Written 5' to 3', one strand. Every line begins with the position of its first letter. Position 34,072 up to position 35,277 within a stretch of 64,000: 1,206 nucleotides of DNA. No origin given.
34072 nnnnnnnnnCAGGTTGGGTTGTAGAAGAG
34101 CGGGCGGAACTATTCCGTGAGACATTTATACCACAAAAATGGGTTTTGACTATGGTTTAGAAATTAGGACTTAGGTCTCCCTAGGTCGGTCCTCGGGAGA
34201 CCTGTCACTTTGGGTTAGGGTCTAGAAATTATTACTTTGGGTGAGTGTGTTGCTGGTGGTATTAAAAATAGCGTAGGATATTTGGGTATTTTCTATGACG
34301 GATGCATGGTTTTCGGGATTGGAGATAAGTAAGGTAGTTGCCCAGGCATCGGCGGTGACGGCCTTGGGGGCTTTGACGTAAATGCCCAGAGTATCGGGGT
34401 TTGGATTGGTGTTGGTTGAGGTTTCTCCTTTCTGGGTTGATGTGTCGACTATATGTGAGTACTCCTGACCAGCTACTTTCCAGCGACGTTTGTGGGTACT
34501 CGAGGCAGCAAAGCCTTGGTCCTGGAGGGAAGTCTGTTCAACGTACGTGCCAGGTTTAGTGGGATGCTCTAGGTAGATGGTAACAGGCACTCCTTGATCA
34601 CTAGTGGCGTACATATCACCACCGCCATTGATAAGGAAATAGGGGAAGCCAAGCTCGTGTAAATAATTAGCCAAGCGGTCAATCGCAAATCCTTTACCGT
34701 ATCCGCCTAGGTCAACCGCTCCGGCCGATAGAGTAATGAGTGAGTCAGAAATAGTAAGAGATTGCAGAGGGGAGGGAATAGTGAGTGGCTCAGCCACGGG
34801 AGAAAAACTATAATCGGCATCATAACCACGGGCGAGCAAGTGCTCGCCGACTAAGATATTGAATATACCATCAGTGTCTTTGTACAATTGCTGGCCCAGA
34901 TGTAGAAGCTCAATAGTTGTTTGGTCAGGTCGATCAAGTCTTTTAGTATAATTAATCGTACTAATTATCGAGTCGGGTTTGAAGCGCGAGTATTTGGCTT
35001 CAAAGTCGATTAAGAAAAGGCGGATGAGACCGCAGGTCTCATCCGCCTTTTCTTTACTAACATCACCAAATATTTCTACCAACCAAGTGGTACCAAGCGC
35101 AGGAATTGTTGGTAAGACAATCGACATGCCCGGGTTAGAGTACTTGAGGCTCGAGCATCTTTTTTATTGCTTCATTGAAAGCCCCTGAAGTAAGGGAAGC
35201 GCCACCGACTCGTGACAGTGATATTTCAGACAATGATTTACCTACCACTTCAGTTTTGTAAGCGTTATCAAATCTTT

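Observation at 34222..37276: Compact flavin electron-transfer module: ApbE flavin transferase, an NqrC-like FMN-binding protein, and an NqrB/RnfD-like membrane domain apparently fused to an FNR-type reductase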

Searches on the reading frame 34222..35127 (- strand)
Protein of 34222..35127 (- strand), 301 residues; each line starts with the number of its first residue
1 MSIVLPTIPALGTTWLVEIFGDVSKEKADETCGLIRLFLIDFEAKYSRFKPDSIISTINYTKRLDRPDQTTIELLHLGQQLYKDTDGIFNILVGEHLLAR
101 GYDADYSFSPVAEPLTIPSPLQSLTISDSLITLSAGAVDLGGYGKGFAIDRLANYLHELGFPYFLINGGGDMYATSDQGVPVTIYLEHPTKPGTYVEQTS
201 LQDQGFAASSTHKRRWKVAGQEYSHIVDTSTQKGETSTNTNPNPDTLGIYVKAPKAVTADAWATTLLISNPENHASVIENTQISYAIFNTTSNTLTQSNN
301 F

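Call 3: search_protein_families(library=pfam, proteins=[window:34222-35127:-], max_evalue=1)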
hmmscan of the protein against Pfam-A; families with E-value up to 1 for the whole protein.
window:34222-35127:- (301 aa): 1 family
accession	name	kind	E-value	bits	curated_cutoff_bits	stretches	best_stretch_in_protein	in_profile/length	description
PF02424.20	ApbE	-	1.1e-36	127.1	25.6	1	12-282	2-259/266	ApbE family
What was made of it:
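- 34222..35127 (-): apbE: FAD:protein FMN transferase, 301 aa, with no signal peptide, lipobox or TM segment. Pfam ApbE 1.1e-36 (call 3).
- On ApbE FAD:protein FMN transferase (PF02424): Call 3 (127 bits).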

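Call 4: search_protein_families(library=ncbifam, proteins=[window:34222-35127:-], max_evalue=1)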
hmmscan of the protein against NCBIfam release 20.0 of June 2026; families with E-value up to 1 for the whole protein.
window:34222-35127:- (301 aa): 1 family
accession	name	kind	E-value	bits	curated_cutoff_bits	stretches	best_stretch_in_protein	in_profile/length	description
NF007774.0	PRK10461.1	equivalog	1.5e-17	63.6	498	1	11-288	42-328/351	FAD:protein FMN transferase ApbE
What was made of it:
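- Domain calls: calls 3 and 4.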

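Call 56: search_solved_structures(query=window:34222-35127:-, max_evalue=0.001, show_alignments=2)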
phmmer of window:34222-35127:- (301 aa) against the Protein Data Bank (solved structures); distinct sequences matched with E-value up to 0.001: 8.
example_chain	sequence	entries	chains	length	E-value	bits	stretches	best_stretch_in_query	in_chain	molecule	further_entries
4xgw_A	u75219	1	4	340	8.3e-16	61.5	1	10-283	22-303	FAD:protein FMN transferase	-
2o18_A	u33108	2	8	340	3e-15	59.6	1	10-283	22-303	Thiamine biosynthesis lipoprotein apbE | FAD:protein FMN transferase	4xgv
3pnd_A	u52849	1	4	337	1.2e-14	57.7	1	10-280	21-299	Thiamine biosynthesis lipoprotein ApbE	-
4xgx_A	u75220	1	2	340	1.9e-14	57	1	10-283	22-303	FAD:protein FMN transferase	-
6nxi_A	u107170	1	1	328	5.4e-12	48.9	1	9-288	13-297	FAD:protein FMN transferase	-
6nxj_A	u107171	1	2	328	1.4e-10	44.4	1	9-288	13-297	FAD:protein FMN transferase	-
5mgy_H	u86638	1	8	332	6e-10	42.2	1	7-284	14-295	FAD:protein FMN transferase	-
1vrm_A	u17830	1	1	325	1.8e-05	27.6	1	46-232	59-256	hypothetical protein TM1553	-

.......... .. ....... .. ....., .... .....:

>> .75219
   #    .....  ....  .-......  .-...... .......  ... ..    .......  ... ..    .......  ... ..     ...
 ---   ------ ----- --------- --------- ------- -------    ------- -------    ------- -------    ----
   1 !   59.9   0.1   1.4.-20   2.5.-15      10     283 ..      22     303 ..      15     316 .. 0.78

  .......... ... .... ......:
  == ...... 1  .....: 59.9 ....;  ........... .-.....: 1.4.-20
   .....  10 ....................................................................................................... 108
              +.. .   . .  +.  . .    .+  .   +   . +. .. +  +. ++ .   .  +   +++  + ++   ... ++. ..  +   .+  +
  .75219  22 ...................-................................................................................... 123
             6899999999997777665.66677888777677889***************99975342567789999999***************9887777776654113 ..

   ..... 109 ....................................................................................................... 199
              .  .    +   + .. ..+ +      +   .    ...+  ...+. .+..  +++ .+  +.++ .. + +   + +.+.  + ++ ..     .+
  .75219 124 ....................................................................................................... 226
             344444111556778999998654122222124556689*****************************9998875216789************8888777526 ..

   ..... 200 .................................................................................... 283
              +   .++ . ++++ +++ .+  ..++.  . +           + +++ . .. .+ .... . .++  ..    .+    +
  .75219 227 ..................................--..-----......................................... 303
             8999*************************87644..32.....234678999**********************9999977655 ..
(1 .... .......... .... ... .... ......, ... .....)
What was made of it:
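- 34222..35127 (-): E. coli ApbE 4xgw E=8e-16, with query residue 10 aligned to residue 22 of the crystallised chain (call 56).
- On ApbE FAD:protein FMN transferase (PF02424): Call 56 (alignment to E. coli ApbE).
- On Extracytosolic (exported) ApbE: Call 56 (no N-terminal extension relative to the crystallised chain).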

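Call 59: find_homologous_proteins(query=window:34225-35127:-)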
Query window:34225-35127:- (301 aa): 573 proteins with E <= 0.001 among 1295 candidates; the best 120 are listed.
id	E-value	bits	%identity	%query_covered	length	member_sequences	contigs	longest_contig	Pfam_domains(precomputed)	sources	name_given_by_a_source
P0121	1.1e-198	677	100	100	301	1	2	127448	PF02424.21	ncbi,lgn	-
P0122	3.8e-139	481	72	100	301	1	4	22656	PF02424.21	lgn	-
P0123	2.8e-130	452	69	100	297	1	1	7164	PF02424.21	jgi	jgi:FAD:protein FMN transferase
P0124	3.5e-129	448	68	100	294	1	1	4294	PF02424.21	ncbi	-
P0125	1.6e-127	443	66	100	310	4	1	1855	PF02424.21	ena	-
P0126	2.3e-126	439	67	100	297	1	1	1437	PF02424.21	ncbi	-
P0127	2.3e-126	439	66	100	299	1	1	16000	PF02424.21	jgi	jgi:thiamine biosynthesis lipoprotein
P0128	1.8e-125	436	67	100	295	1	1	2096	PF02424.21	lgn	-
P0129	1.0e-124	434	68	100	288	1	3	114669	PF02424.21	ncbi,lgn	-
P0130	6.5e-123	428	64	100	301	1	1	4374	PF02424.21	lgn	-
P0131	8.2e-122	424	64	100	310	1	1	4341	PF02424.21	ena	-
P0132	2.6e-121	423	64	100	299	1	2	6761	PF02424.21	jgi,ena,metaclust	metaclust:\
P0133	5.8e-121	421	66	100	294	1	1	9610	PF02424.21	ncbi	-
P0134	1.5e-120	420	63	100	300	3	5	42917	PF02424.21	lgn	-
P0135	5.6e-120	418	63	100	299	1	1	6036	PF02424.21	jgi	jgi:FAD:protein FMN transferase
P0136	2.8e-117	409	62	100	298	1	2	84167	PF02424.21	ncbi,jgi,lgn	-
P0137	7.7e-117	408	63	100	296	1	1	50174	PF02424.21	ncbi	-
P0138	6.4e-116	405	62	100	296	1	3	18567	PF02424.21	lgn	-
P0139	6.7e-116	405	63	100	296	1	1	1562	PF02424.21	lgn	-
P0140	1.0e-114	401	62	100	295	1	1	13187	PF02424.21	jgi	jgi:FAD:protein FMN transferase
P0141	7.8e-114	398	61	100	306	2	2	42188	PF02424.21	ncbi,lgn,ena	-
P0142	1.8e-112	394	60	100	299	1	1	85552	PF02424.21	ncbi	-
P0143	1.1e-110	388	60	100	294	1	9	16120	PF02424.21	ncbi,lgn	-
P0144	3.0e-108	380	60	100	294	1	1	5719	PF02424.21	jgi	jgi:FAD:protein FMN transferase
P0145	1.0e-103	365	62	91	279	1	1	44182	PF02424.21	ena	-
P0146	1.6e-103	364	58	100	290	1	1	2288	PF02424.21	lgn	-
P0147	7.0e-103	362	57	100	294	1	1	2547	PF02424.21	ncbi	-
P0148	2.0e-102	361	57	100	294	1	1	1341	PF02424.21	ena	-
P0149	2.6e-101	357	66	87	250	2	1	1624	PF02424.21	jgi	jgi:thiamine biosynthesis lipoprotein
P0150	5.1e-101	356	56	100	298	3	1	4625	PF02424.21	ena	-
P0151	2.9e-99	350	59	99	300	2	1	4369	PF02424.21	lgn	-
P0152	2.7e-97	344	58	100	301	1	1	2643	PF02424.21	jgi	-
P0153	5.8e-95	336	56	100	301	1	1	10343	PF02424.21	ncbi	-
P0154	2.1e-94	334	54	99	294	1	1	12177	PF02424.21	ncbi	-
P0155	3.7e-93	330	53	100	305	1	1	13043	PF02424.21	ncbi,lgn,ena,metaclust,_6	metaclust:\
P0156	5.5e-93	330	53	99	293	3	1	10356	PF02424.21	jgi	-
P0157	7.5e-93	329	64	79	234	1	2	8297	PF02424.21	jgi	jgi:thiamine biosynthesis lipoprotein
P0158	1.5e-92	328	54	99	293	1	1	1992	PF02424.21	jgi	-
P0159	1.5e-92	328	52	100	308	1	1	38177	PF02424.21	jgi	jgi:FAD:protein FMN transferase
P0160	1.2e-91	325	52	99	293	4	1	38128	PF02424.21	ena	-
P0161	3.3e-91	324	53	99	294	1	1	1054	PF02424.21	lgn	-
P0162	5.3e-91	323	52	99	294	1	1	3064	PF02424.21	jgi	jgi:thiamine biosynthesis lipoprotein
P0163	1.9e-90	321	52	100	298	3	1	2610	PF02424.21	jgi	-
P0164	7.6e-90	319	51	99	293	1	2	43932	PF02424.21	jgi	jgi:thiamine biosynthesis lipoprotein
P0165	2.7e-89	318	53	99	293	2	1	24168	PF02424.21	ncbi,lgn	-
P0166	8.4e-89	316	52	99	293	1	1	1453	PF02424.21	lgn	-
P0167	6.5e-88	313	51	99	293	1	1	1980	PF02424.21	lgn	-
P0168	5.3e-87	310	52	99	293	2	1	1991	PF02424.21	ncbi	-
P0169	9.0e-87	309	51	99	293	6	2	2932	PF02424.21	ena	-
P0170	6.5e-86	306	50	99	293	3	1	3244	PF02424.21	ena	-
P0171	3.1e-85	304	52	99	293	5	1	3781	PF02424.21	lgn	-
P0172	5.6e-85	303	50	99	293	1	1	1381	PF02424.21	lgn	-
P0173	5.7e-85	303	51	99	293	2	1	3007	PF02424.21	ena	-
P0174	1.5e-84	302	50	99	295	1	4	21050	PF02424.21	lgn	-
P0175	1.6e-84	302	49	99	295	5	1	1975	PF02424.21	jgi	-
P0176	1.6e-84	302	50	99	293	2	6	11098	PF02424.21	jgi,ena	-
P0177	8.9e-84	299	50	99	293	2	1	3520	PF02424.21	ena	-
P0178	1.8e-82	295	49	99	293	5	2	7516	PF02424.21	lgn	-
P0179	2.9e-82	294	49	99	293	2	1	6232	PF02424.21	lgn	-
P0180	3.0e-82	294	51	99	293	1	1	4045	PF02424.21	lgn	-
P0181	2.1e-81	292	48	99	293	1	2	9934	PF02424.21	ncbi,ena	-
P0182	7.2e-81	290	51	90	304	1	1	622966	PF02424.21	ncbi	ncbi:MAG: FAD:protein FMN transferase [Candidatus Paceibacterota bacterium]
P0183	8.0e-81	290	47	99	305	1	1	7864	PF02424.21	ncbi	-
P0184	8.8e-81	290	50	99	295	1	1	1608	PF02424.21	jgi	jgi:FAD:protein FMN transferase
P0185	1.1e-80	289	47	99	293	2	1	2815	PF02424.21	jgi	jgi:FAD:protein FMN transferase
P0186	3.5e-80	288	47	96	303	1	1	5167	PF02424.21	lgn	-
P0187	8.2e-80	286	46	99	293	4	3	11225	PF02424.21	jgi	jgi:thiamine biosynthesis lipoprotein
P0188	1.6e-79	285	47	99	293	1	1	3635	PF02424.21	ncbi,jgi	-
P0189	1.3e-78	283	47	99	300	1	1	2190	PF02424.21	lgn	-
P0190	2.6e-78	281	60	73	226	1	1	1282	PF02424.21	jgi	jgi:thiamine biosynthesis lipoprotein ApbE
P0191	3.4e-78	281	48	98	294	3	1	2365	PF02424.21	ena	-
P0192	5.4e-78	280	50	100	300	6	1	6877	PF02424.21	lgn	-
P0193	1.5e-77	279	51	93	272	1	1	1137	PF02424.21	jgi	-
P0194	3.0e-77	278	48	98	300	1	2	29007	PF02424.21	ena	-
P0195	3.3e-77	278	46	97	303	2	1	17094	PF02424.21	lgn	-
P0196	7.3e-77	277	47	100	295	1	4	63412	PF02424.21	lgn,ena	-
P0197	8.8e-77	276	48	98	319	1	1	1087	PF02424.21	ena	-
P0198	1.1e-76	276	47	100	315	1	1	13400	PF02424.21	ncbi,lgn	-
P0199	1.7e-76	275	48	99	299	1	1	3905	PF02424.21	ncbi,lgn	-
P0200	1.8e-76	275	48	100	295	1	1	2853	PF02424.21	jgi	jgi:FAD:protein FMN transferase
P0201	2.2e-76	275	47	100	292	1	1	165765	PF02424.21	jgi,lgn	jgi:thiamine biosynthesis lipoprotein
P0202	3.0e-76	275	47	98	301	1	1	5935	PF02424.21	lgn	-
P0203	3.6e-76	274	46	100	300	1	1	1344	PF02424.21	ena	-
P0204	7.3e-76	273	49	95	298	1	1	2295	PF02424.21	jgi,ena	-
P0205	3.3e-75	271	46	98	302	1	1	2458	PF02424.21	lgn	-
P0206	8.6e-75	270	47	99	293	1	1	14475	PF02424.21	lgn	-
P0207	1.3e-74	269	46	98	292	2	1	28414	PF02424.21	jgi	jgi:FAD:protein FMN transferase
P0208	1.4e-74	269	46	100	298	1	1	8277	PF02424.21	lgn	-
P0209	1.5e-74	269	50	75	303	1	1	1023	PF02424.21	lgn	-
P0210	2.2e-74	269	46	98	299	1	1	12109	PF02424.21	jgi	jgi:thiamine biosynthesis lipoprotein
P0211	2.3e-74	269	50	90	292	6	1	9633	PF02424.21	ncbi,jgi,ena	-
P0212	5.4e-74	267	47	100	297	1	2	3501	PF02424.21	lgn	-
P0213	9.5e-74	267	48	99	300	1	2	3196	PF02424.21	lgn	-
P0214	1.3e-73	266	46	98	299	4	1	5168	PF02424.21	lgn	-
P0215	1.4e-73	266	47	100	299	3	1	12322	PF02424.21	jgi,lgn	jgi:thiamine biosynthesis lipoprotein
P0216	1.8e-73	266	46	100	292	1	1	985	PF02424.21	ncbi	-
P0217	2.4e-73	265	46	99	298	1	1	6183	PF02424.21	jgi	jgi:FAD:protein FMN transferase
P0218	2.5e-73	265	49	90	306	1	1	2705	PF02424.21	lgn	-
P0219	3.4e-73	265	46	100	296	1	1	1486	PF02424.21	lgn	-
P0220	4.2e-73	264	50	90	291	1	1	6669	PF02424.21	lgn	-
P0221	4.4e-73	264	47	100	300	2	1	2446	PF02424.21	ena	-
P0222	4.5e-73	264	47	98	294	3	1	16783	PF02424.21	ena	-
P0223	5.0e-73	264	47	97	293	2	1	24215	PF02424.21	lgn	-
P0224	5.5e-73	264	47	99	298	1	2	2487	PF02424.21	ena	-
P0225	6.7e-73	264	46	99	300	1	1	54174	PF02424.21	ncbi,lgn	-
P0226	1.0e-72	263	48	95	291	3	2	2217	PF02424.21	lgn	-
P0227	1.2e-72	263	49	90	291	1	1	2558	PF02424.21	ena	-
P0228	1.4e-72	263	47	97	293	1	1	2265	PF02424.21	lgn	-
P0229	1.5e-72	263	46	99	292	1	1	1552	PF02424.21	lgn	-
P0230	2.2e-72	262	46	100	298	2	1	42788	PF02424.21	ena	-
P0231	3.0e-72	262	46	100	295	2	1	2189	PF02424.21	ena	-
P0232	3.1e-72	262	48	95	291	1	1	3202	PF02424.21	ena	-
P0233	3.7e-72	261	53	77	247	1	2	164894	PF02424.21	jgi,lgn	jgi:thiamine biosynthesis lipoprotein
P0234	3.9e-72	261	46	99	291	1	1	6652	PF02424.21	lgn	-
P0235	4.9e-72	261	50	90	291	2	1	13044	PF02424.21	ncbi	-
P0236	7.5e-72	260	46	100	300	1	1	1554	PF02424.21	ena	-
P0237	1.2e-71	260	47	98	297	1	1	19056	PF02424.21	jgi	-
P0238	1.3e-71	260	44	100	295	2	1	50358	PF02424.21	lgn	-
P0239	1.8e-71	259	47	98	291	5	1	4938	PF02424.21,PF27030.1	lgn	-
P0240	2.3e-71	259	46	100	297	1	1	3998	PF02424.21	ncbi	-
